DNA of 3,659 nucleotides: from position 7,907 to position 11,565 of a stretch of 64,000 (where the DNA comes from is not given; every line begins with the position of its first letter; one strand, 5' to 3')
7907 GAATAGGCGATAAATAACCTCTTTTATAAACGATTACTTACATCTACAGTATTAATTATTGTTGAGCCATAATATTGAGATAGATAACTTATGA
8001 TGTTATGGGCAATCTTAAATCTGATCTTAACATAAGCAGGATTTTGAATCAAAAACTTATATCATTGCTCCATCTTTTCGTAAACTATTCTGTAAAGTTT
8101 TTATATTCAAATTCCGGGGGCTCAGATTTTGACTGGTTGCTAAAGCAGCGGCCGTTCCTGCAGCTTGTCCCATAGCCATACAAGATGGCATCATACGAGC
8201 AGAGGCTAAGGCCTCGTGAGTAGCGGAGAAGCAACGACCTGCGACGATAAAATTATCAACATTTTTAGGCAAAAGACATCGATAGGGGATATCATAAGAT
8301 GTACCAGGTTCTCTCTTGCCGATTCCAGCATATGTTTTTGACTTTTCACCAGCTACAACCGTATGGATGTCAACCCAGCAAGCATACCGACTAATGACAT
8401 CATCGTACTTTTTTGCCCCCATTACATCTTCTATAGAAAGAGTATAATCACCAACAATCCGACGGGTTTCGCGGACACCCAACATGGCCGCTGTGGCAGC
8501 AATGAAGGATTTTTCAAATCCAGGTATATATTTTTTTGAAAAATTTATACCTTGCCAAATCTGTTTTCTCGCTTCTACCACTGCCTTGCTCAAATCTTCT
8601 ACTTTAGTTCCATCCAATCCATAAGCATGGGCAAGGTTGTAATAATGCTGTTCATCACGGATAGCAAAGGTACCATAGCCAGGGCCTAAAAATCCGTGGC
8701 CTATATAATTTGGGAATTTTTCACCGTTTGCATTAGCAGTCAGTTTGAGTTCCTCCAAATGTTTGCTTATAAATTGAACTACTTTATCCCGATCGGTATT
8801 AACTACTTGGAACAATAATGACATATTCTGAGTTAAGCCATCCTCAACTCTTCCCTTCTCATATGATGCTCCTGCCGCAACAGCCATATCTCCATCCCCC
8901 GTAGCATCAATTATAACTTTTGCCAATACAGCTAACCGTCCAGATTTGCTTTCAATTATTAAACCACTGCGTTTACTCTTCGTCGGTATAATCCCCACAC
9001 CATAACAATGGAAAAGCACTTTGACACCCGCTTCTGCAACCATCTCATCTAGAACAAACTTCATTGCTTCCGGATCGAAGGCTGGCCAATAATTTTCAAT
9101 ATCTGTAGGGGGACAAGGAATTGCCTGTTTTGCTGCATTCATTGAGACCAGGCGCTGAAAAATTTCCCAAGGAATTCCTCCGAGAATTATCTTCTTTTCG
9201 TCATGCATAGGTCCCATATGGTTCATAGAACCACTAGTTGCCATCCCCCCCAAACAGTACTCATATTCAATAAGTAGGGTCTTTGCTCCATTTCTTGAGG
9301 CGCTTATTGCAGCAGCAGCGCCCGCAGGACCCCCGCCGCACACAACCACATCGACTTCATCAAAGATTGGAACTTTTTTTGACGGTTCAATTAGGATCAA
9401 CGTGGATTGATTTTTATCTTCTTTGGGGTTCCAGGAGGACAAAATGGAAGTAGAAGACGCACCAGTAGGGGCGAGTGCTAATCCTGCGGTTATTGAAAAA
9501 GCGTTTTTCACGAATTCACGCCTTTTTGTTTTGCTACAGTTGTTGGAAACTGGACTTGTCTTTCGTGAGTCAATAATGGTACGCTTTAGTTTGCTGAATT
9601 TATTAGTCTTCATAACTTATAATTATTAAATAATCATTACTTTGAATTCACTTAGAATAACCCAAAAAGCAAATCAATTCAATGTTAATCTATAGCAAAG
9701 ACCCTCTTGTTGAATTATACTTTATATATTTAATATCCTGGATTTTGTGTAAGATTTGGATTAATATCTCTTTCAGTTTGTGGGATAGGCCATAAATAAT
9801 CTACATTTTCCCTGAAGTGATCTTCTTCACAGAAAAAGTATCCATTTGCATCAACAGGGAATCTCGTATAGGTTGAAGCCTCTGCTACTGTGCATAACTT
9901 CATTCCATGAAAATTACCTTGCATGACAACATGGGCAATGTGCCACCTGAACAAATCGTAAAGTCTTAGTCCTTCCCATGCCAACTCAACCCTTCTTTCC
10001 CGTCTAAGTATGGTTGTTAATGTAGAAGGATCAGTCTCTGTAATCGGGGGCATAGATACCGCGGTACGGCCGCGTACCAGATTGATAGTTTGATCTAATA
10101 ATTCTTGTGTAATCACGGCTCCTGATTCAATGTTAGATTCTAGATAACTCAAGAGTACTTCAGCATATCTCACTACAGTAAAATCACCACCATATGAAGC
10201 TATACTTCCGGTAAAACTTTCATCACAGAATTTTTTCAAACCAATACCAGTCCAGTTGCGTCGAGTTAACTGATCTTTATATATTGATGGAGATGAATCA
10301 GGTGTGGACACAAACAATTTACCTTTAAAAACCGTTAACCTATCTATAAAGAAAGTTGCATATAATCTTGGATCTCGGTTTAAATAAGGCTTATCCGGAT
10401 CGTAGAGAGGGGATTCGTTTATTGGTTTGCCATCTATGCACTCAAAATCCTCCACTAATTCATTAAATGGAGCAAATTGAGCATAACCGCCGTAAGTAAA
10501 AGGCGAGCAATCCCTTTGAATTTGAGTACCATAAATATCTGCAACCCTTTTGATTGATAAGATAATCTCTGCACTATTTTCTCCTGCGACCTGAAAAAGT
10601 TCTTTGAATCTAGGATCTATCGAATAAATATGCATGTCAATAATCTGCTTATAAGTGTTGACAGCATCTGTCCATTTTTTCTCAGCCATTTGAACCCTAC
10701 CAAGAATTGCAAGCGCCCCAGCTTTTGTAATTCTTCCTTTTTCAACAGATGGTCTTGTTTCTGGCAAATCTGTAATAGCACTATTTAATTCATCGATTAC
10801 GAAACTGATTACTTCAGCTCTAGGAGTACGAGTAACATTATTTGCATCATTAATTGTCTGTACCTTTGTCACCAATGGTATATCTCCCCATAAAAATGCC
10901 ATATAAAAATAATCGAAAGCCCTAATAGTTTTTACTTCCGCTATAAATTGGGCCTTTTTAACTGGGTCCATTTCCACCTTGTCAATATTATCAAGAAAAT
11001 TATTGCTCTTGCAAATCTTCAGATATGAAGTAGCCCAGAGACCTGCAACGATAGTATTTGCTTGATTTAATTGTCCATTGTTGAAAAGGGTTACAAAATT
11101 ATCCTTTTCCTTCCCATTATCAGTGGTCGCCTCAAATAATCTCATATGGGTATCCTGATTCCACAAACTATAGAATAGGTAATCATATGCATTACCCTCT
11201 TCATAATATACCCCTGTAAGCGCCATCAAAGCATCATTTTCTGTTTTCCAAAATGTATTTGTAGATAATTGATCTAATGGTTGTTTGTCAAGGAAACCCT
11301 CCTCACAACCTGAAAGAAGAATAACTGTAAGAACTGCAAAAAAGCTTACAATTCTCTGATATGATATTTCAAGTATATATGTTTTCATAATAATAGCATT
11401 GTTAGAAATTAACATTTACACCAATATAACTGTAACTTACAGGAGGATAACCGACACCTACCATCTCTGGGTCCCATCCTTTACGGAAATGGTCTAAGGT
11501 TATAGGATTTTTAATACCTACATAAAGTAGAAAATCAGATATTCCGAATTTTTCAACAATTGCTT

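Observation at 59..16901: Trans-envelope-signalling PUL whose cargo is mostly not glycoside hydrolases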

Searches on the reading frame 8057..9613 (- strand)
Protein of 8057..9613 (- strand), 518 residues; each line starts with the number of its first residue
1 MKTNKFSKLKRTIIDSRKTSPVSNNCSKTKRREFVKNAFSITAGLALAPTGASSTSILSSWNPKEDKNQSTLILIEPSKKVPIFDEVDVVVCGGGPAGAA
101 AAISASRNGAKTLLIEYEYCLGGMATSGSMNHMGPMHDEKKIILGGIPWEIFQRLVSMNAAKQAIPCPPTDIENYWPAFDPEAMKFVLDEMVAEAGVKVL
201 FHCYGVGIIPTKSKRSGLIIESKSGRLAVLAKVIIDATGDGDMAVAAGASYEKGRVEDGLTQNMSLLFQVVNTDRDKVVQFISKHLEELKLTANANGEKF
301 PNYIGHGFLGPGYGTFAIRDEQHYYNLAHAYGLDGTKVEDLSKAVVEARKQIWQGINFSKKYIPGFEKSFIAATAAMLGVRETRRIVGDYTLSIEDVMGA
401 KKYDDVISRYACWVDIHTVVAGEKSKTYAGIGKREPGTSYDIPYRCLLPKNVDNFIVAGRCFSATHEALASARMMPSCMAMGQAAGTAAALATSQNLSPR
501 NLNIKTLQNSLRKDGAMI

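Call 3: search_protein_families(library=pfam, proteins=[window:8057-9613:-], max_evalue=0.01)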
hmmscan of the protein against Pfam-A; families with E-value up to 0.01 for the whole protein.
window:8057-9613:- (518 aa): 9 families
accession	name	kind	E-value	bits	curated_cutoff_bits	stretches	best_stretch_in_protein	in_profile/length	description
PF12831.13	FAD_oxidored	-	1.8e-117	393.6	27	1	88-511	1-416/416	FAD dependent oxidoreductase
PF00890.30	FAD_binding_2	-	5.6e-08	32.8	20.4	1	88-134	1-49/414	FAD binding domain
PF07992.20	Pyr_redox_2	-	1.2e-06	28.6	26.1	1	88-133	2-49/291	Pyridine nucleotide-disulphide oxidoreductase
PF01946.23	Thi4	-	4.4e-06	26.6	26.2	1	84-131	15-63/235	Thi4 family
PF01134.28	GIDA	-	3.6e-05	23.4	22.1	1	88-128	1-42/391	Glucose inhibited division protein A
PF01266.30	DAO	-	6e-05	23.2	27.9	1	88-138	1-52/353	FAD dependent oxidoreductase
PF13450.12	NAD_binding_8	-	9.1e-05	23.1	21.9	1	92-130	2-40/68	NAD(P)-binding Rossmann-like domain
PF03486.20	HI0933_like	-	0.00039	20.4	50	1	88-121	2-35/244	HI0933-like protein Rossmann domain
PF00070.33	Pyr_redox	-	0.0068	17.3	22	0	89-118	2-31/82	Pyridine nucleotide-disulphide oxidoreductase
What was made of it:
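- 8057..9613 (-): PF12831 flavoprotein FADa with a twin-arginine leader (KRREFVK). FAD_oxidored at 393.6 bits (call 3).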

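Call 4: search_protein_families(library=ncbifam, proteins=[window:8057-9613:-], max_evalue=0.01)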
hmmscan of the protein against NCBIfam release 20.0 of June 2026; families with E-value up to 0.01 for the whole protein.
window:8057-9613:- (518 aa): 57 families (the best 25 are shown)
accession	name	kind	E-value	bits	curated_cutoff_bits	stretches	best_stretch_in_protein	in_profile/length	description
TIGR02032.1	GG-red-SF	subfamily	1.2e-09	38.3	158.8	1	88-243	2-151/297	geranylgeranyl reductase family protein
NF005511.0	PRK07121.1-4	equivalog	1e-07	30.8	466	1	74-132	8-66/553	FAD-binding protein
NF005510.0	PRK07121.1-3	subfamily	2.4e-07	29.9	481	1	79-128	14-65/492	FAD-binding protein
TIGR00292.1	TIGR00292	equivalog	4.2e-07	29.5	148.3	1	80-140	15-76/254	sulfide-dependent adenosine diphosphate thiazole synthase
NF041160.1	DGGPL_Thplmales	equivalog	1.2e-06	27.7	780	1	87-122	4-39/396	digeranylgeranylglycerophospholipid reductase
NF006130.0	PRK08274.1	equivalog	1.2e-06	27.6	369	1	86-141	5-60/467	FAD-dependent tricarballylate dehydrogenase TcuA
NF003585.0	PRK05249.1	equivalog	1.6e-06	27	465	1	86-126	6-46/464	Si-specific NAD(P)(+) transhydrogenase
TIGR03140.1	AhpF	equivalog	3.9e-06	25.7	502.9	1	85-116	211-242/515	alkyl hydroperoxide reductase subunit F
TIGR01372.1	soxA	subfamily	4.9e-06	24.6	1164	1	83-127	165-209/996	sarcosine oxidase subunit alpha family protein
NF005508.0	PRK07121.1-1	equivalog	5.2e-06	25.3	537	1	84-125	18-59/497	FAD-binding protein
NF005512.0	PRK07121.1-5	subfamily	6.1e-06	25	812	1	85-128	20-64/489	FAD-binding protein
TIGR03467.1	HpnE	equivalog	9e-06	25.2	283.05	1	89-133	1-45/430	hydroxysqualene dehydroxylase HpnE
TIGR01350.1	lipoamide_DH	equivalog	1e-05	24.5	408.8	1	87-124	2-38/461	dihydrolipoyl dehydrogenase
TIGR01292.1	TRX_reduct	equivalog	1.4e-05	24.1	343.45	1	88-130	2-44/300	thioredoxin-disulfide reductase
NF004789.0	PRK06134.1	subfamily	1.4e-05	23.8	747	1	85-129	11-56/581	FAD-dependent oxidoreductase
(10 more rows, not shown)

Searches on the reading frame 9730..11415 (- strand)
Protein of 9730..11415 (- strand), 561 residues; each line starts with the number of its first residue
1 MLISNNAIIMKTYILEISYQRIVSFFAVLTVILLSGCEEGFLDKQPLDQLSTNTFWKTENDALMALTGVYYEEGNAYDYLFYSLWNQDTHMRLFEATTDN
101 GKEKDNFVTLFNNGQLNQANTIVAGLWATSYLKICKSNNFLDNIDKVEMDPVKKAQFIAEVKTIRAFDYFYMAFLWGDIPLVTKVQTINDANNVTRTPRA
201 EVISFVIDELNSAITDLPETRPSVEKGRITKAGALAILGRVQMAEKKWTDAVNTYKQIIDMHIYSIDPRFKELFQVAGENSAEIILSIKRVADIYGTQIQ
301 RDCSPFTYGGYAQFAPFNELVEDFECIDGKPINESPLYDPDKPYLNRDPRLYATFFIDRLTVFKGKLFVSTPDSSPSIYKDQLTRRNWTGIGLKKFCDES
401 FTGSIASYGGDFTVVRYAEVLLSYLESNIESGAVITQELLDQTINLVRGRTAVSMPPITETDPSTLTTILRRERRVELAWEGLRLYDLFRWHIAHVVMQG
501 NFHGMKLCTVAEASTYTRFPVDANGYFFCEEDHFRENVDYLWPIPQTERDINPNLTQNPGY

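Call 3: search_protein_families(library=pfam, proteins=[window:9730-11415:-], max_evalue=0.01)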
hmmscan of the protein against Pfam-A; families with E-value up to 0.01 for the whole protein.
window:9730-11415:- (561 aa): 3 families
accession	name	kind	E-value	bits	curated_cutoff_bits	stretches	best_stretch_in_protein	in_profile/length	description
PF07980.17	SusD_RagB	-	1.8e-43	149.8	23.1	1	305-561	34-297/297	SusD family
PF14322.12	SusD-like_3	-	1.4e-18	68.3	27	1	41-241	2-189/191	Starch-binding associating with outer membrane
PF12771.13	SusD-like_2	-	0.0062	15.9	27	0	118-220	52-153/415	Starch-binding associating with outer membrane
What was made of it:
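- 9730..11415 (-): SusD-like lipoprotein. SusD_RagB and SusD-like_3 domains (call 3).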

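Call 4: search_protein_families(library=ncbifam, proteins=[window:9730-11415:-], max_evalue=0.01)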
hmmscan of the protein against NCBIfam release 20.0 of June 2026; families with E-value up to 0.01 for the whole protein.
window:9730-11415:- (561 aa): 2 families
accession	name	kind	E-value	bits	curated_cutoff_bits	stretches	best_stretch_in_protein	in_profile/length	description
NF033071.0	SusD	exception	5.6e-14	51.3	725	1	131-260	123-250/558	starch-binding outer membrane lipoprotein SusD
NF033072.0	NanU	exception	1.1e-09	37.9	425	1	22-295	5-284/521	SusD family outer membrane lipoprotein NanU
